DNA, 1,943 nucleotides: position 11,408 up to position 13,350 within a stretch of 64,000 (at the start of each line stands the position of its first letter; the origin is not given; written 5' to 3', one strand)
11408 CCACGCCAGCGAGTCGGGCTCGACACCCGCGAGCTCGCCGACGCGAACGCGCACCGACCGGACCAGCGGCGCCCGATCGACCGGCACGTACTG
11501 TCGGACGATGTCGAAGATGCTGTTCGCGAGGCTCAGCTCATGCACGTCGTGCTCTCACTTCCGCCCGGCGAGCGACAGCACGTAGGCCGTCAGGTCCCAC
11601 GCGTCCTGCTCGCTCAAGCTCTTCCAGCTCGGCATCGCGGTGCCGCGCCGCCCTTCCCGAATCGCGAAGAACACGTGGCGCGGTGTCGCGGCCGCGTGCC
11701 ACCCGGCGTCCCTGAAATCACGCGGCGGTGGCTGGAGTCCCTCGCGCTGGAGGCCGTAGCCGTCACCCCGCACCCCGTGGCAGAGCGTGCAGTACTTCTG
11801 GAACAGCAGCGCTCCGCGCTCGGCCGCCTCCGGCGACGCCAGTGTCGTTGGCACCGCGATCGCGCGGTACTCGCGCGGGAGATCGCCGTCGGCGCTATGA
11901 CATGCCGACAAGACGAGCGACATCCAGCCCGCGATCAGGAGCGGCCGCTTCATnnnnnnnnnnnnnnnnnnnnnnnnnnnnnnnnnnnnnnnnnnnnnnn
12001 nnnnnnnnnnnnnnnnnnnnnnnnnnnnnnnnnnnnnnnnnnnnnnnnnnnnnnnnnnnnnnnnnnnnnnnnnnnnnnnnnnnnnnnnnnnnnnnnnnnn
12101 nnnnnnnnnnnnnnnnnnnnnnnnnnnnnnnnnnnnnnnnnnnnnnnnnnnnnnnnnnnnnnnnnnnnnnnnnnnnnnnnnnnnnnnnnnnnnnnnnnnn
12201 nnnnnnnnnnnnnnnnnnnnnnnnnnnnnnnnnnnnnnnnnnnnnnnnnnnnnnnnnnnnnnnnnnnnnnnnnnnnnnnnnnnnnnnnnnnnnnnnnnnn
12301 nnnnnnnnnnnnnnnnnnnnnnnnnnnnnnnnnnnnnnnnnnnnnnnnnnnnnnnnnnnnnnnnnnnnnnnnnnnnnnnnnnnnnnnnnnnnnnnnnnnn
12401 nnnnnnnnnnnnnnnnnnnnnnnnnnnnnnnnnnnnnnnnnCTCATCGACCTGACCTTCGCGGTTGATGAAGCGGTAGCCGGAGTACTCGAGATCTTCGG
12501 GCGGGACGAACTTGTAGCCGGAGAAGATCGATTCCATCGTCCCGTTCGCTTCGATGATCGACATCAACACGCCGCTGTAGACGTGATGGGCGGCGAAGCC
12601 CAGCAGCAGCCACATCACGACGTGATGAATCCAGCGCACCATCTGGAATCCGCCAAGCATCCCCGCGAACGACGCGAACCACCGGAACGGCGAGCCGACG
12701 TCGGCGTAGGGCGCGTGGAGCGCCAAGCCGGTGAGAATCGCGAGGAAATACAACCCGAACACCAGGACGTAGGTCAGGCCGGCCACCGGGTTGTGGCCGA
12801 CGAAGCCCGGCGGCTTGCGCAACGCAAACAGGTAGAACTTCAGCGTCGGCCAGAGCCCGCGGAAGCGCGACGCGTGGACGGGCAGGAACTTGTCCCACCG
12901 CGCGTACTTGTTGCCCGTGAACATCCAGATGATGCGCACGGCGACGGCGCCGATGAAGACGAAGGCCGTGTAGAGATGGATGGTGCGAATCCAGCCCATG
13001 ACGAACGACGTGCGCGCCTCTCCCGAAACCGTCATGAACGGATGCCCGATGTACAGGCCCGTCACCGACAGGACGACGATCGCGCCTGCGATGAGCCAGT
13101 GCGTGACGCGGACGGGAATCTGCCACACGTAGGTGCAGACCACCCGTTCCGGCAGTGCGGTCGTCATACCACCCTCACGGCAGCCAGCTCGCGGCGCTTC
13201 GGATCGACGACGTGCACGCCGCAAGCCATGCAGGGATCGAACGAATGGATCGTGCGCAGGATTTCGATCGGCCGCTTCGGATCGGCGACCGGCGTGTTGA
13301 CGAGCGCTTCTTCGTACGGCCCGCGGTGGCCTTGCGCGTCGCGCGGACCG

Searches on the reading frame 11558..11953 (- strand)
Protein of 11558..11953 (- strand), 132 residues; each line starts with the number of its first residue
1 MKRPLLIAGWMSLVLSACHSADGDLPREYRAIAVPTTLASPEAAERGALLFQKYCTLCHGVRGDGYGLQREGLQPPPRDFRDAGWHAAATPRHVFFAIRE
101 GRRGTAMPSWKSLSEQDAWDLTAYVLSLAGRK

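Call 48: search_protein_families(library=pfam, proteins=[window:11558-11953:-], max_evalue=0.00001)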
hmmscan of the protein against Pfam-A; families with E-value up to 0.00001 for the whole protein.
window:11558-11953:- (132 aa): 2 families
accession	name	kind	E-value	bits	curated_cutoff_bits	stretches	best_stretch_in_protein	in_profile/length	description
PF13442.11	Cytochrome_CBB3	-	1.4e-13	51.4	27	1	43-125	2-68/68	Cytochrome C oxidase, cbb3-type, subunit III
PF00034.26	Cytochrom_C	-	1.7e-11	45.7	21.3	1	44-128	1-89/90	Cytochrome c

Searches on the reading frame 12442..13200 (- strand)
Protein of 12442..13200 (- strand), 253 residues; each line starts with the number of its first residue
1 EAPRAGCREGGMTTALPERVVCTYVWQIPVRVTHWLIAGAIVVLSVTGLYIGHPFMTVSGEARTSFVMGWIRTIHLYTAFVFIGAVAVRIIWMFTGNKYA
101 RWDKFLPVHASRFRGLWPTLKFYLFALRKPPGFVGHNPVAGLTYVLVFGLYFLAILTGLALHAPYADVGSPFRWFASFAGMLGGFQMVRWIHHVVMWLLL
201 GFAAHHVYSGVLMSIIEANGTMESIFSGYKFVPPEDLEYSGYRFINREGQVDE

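Call 6: search_protein_families(library=ncbifam, proteins=[window:12442-13200:-])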
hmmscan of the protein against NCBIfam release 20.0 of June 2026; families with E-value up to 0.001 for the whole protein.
window:12442-13200:- (253 aa): 2 families
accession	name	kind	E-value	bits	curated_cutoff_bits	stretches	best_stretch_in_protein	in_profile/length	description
TIGR02125.1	CytB-hydogenase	equivalog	5.4e-46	156.8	121.5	1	24-232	1-210/212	Ni/Fe-hydrogenase, b-type cytochrome subunit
NF007551.0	PRK10171.1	equivalog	2.1e-38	132.3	442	1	18-230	6-222/235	Ni/Fe-hydrogenase b-type cytochrome subunit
